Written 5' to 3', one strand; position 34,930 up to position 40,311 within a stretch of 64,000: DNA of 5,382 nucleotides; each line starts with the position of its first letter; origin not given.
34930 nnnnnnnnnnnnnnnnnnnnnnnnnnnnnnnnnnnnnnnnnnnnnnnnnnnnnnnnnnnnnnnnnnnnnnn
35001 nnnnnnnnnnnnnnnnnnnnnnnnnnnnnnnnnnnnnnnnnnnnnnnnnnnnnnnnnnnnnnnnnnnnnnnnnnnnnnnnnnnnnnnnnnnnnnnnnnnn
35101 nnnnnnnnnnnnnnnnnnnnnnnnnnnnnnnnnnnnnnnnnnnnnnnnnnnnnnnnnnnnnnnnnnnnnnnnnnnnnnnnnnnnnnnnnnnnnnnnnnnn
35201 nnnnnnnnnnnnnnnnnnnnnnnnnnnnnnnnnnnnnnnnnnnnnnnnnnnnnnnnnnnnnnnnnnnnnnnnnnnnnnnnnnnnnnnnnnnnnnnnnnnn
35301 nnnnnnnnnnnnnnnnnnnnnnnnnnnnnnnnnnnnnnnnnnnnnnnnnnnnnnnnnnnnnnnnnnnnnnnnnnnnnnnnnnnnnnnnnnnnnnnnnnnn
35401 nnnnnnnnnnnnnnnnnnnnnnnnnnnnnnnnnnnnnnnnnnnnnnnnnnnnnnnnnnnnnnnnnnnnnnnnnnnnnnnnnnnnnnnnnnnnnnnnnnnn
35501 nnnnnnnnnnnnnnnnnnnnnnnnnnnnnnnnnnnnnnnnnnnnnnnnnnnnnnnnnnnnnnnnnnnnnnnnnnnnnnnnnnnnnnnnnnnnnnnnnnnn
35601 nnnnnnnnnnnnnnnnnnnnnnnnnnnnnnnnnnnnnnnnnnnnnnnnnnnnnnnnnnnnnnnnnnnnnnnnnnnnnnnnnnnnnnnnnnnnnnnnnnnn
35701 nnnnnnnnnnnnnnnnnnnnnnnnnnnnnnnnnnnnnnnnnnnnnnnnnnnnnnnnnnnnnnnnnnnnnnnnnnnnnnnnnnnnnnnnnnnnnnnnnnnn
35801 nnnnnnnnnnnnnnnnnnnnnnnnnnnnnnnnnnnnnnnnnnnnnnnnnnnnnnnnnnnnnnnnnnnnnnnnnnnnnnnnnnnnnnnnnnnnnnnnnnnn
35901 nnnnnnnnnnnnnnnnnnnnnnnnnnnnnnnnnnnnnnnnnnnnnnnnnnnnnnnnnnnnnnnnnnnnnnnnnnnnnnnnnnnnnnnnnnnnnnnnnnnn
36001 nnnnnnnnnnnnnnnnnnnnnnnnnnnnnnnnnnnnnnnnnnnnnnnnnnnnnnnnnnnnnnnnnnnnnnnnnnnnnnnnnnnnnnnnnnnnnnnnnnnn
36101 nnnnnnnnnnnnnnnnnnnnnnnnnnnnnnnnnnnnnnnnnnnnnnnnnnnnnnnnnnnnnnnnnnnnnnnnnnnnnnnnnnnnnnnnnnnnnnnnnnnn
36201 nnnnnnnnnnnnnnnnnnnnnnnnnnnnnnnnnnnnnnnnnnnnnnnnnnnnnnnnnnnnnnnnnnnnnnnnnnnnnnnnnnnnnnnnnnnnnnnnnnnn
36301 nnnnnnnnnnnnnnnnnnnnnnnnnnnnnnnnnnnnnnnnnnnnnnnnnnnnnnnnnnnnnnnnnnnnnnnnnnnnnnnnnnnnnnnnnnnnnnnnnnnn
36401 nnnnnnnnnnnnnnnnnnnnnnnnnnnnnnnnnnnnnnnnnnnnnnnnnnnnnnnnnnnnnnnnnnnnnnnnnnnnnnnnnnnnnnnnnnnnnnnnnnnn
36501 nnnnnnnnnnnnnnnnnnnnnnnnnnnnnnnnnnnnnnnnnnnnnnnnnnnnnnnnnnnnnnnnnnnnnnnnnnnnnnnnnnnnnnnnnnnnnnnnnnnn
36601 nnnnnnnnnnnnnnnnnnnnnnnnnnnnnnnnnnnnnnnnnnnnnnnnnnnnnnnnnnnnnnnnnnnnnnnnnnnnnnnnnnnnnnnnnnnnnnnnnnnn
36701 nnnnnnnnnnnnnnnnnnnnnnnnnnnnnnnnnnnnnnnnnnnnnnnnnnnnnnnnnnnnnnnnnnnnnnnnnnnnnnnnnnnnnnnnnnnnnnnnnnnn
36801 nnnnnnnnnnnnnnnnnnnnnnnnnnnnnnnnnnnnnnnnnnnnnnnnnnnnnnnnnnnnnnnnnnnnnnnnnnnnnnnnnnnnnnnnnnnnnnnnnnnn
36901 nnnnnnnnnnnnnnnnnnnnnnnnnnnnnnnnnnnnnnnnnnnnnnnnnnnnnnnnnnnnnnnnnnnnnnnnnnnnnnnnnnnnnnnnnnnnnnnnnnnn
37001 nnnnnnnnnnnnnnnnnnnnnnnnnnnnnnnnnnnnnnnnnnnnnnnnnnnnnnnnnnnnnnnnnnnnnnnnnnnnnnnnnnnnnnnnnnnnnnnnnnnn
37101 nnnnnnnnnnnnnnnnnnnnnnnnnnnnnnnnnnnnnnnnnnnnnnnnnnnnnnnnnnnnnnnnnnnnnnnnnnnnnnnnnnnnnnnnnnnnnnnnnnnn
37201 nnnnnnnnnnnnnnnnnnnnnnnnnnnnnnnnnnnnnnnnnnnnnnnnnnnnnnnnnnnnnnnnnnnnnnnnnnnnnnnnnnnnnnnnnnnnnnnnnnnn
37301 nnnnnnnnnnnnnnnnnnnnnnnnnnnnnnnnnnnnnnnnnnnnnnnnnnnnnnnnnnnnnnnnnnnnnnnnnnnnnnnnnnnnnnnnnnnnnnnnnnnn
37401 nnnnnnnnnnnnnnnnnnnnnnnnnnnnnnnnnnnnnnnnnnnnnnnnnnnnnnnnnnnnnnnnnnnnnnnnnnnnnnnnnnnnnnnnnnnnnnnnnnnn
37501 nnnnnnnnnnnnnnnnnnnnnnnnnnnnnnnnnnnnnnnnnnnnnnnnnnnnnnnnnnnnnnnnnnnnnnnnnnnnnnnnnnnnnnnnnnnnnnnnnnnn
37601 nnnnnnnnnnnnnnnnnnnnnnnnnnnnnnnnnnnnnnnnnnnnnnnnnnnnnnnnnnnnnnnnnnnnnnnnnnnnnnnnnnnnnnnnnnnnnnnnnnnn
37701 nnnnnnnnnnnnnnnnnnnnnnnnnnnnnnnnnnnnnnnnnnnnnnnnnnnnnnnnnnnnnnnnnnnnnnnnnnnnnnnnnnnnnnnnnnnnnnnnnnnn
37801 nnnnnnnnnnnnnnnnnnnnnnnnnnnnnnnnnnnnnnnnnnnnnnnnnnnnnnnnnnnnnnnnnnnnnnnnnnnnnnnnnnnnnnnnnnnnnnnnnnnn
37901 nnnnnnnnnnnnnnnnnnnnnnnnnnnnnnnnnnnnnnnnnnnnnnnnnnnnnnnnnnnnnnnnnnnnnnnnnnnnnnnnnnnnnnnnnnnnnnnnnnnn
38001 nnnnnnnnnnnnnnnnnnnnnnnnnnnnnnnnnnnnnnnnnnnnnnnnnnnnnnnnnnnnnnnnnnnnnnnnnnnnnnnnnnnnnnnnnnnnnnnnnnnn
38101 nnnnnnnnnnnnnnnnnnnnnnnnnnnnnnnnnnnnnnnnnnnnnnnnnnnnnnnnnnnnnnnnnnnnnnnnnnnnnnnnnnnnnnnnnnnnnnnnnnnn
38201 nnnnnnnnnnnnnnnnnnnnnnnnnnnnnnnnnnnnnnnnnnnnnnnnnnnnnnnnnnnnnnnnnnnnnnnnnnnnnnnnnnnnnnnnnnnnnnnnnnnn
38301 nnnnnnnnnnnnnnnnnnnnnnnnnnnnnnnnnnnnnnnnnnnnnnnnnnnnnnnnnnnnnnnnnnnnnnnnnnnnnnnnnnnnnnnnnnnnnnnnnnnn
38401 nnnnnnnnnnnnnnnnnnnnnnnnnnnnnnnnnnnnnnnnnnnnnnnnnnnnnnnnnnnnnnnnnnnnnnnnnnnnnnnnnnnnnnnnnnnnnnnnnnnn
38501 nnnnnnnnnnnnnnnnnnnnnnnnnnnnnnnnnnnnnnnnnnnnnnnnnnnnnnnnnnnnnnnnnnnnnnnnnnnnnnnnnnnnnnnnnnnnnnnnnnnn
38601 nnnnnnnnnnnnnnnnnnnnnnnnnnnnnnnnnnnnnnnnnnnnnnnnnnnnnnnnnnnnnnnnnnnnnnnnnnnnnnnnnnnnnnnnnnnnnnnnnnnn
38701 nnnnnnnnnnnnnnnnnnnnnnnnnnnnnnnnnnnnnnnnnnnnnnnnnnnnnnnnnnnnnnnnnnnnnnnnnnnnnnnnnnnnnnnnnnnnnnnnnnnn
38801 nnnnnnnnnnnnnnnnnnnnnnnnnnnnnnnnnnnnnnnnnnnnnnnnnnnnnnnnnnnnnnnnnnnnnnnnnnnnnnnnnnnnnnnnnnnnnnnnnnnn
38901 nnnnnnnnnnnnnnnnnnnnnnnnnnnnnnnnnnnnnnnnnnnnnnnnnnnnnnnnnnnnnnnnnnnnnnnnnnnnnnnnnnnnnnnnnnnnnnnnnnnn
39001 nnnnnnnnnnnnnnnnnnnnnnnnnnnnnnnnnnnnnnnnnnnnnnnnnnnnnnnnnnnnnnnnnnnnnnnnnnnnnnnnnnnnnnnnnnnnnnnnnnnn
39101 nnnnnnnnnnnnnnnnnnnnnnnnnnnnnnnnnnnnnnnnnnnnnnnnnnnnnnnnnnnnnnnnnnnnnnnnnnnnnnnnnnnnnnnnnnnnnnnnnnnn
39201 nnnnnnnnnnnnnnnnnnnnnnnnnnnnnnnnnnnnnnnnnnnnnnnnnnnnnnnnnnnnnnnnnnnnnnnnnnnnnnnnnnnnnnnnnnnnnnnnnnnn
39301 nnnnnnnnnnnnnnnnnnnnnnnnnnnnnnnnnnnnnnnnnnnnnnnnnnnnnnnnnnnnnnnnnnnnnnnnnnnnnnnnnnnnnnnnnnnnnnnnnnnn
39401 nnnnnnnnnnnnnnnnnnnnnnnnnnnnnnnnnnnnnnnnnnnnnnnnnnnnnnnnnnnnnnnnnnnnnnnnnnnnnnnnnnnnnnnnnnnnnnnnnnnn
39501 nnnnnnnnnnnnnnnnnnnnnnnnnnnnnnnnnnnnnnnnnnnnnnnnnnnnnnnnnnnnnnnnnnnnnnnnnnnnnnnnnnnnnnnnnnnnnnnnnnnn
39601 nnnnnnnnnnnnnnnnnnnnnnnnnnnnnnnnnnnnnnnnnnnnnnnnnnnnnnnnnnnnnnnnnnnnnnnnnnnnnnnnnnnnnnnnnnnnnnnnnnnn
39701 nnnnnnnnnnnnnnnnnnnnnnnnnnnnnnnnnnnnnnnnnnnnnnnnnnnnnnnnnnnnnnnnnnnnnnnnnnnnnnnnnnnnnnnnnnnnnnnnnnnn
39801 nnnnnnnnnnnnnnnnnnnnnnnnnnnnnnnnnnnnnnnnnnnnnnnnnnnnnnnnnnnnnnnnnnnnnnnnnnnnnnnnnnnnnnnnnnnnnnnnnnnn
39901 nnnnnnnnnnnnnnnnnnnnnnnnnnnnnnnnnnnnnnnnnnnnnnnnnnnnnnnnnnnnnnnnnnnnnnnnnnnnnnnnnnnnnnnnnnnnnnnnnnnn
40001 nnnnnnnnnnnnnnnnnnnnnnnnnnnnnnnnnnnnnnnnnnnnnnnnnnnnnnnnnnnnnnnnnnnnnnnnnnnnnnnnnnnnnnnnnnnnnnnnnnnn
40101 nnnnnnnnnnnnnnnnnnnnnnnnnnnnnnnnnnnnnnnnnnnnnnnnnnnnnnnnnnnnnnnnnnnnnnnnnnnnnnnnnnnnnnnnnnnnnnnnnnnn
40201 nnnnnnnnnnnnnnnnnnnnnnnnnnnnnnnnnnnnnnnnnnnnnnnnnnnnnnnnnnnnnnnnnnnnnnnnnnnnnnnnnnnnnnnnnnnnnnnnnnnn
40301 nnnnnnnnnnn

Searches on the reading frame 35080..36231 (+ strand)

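Call 50: search_protein_families(library=pfam, proteins=[window:35080-36231:+], max_evalue=0.00001)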
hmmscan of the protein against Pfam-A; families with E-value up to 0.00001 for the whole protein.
window:35080-36231:+ (383 aa): 2 families
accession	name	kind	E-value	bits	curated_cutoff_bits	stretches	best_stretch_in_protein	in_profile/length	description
PF00174.25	Oxidored_molyb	-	1.1e-56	191.5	24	1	59-230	1-168/169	Oxidoreductase molybdopterin binding domain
PF03404.22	Mo-co_dimer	-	1.1e-15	58.3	22.7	1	277-369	30-136/138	Mo-co oxidoreductase dimerisation domain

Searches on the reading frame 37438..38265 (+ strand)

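Call 50: search_protein_families(library=pfam, proteins=[window:37438-38265:+], max_evalue=0.00001)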
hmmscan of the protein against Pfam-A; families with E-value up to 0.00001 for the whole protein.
window:37438-38265:+ (275 aa): 5 families
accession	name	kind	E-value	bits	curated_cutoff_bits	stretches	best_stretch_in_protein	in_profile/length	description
PF08241.18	Methyltransf_11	-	7e-21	75.1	21.2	1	54-148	1-94/95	Methyltransferase domain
PF13649.12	Methyltransf_25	-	5.6e-20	72.3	27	1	53-145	1-97/97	Methyltransferase domain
PF01209.24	Ubie_methyltran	-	4.4e-17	62.6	20.1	1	40-170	38-171/233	ubiE/COQ5 methyltransferase family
PF13847.12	Methyltransf_31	-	5.4e-14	52.5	27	1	50-170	4-124/145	Methyltransferase domain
PF08242.18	Methyltransf_12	-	4.8e-08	34.1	30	1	54-146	1-97/98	Methyltransferase domain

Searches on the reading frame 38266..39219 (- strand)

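Call 50: search_protein_families(library=pfam, proteins=[window:38266-39219:-], max_evalue=0.00001)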
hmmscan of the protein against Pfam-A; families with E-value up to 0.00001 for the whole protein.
window:38266-39219:- (317 aa): 1 family
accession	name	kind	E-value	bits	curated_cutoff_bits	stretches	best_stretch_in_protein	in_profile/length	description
PF13354.11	Beta-lactamase2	-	6.6e-34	117.6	22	1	101-290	13-214/214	Beta-lactamase enzyme family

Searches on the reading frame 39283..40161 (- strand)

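Call 50: search_protein_families(library=pfam, proteins=[window:39283-40161:-], max_evalue=0.00001)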
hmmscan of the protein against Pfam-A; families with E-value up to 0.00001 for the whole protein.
window:39283-40161:- (292 aa): 1 family
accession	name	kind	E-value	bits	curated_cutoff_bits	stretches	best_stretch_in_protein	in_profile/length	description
PF01177.27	Asp_Glu_race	-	2.2e-10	41.1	31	1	50-242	19-210/211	Asp/Glu/Hydantoin racemase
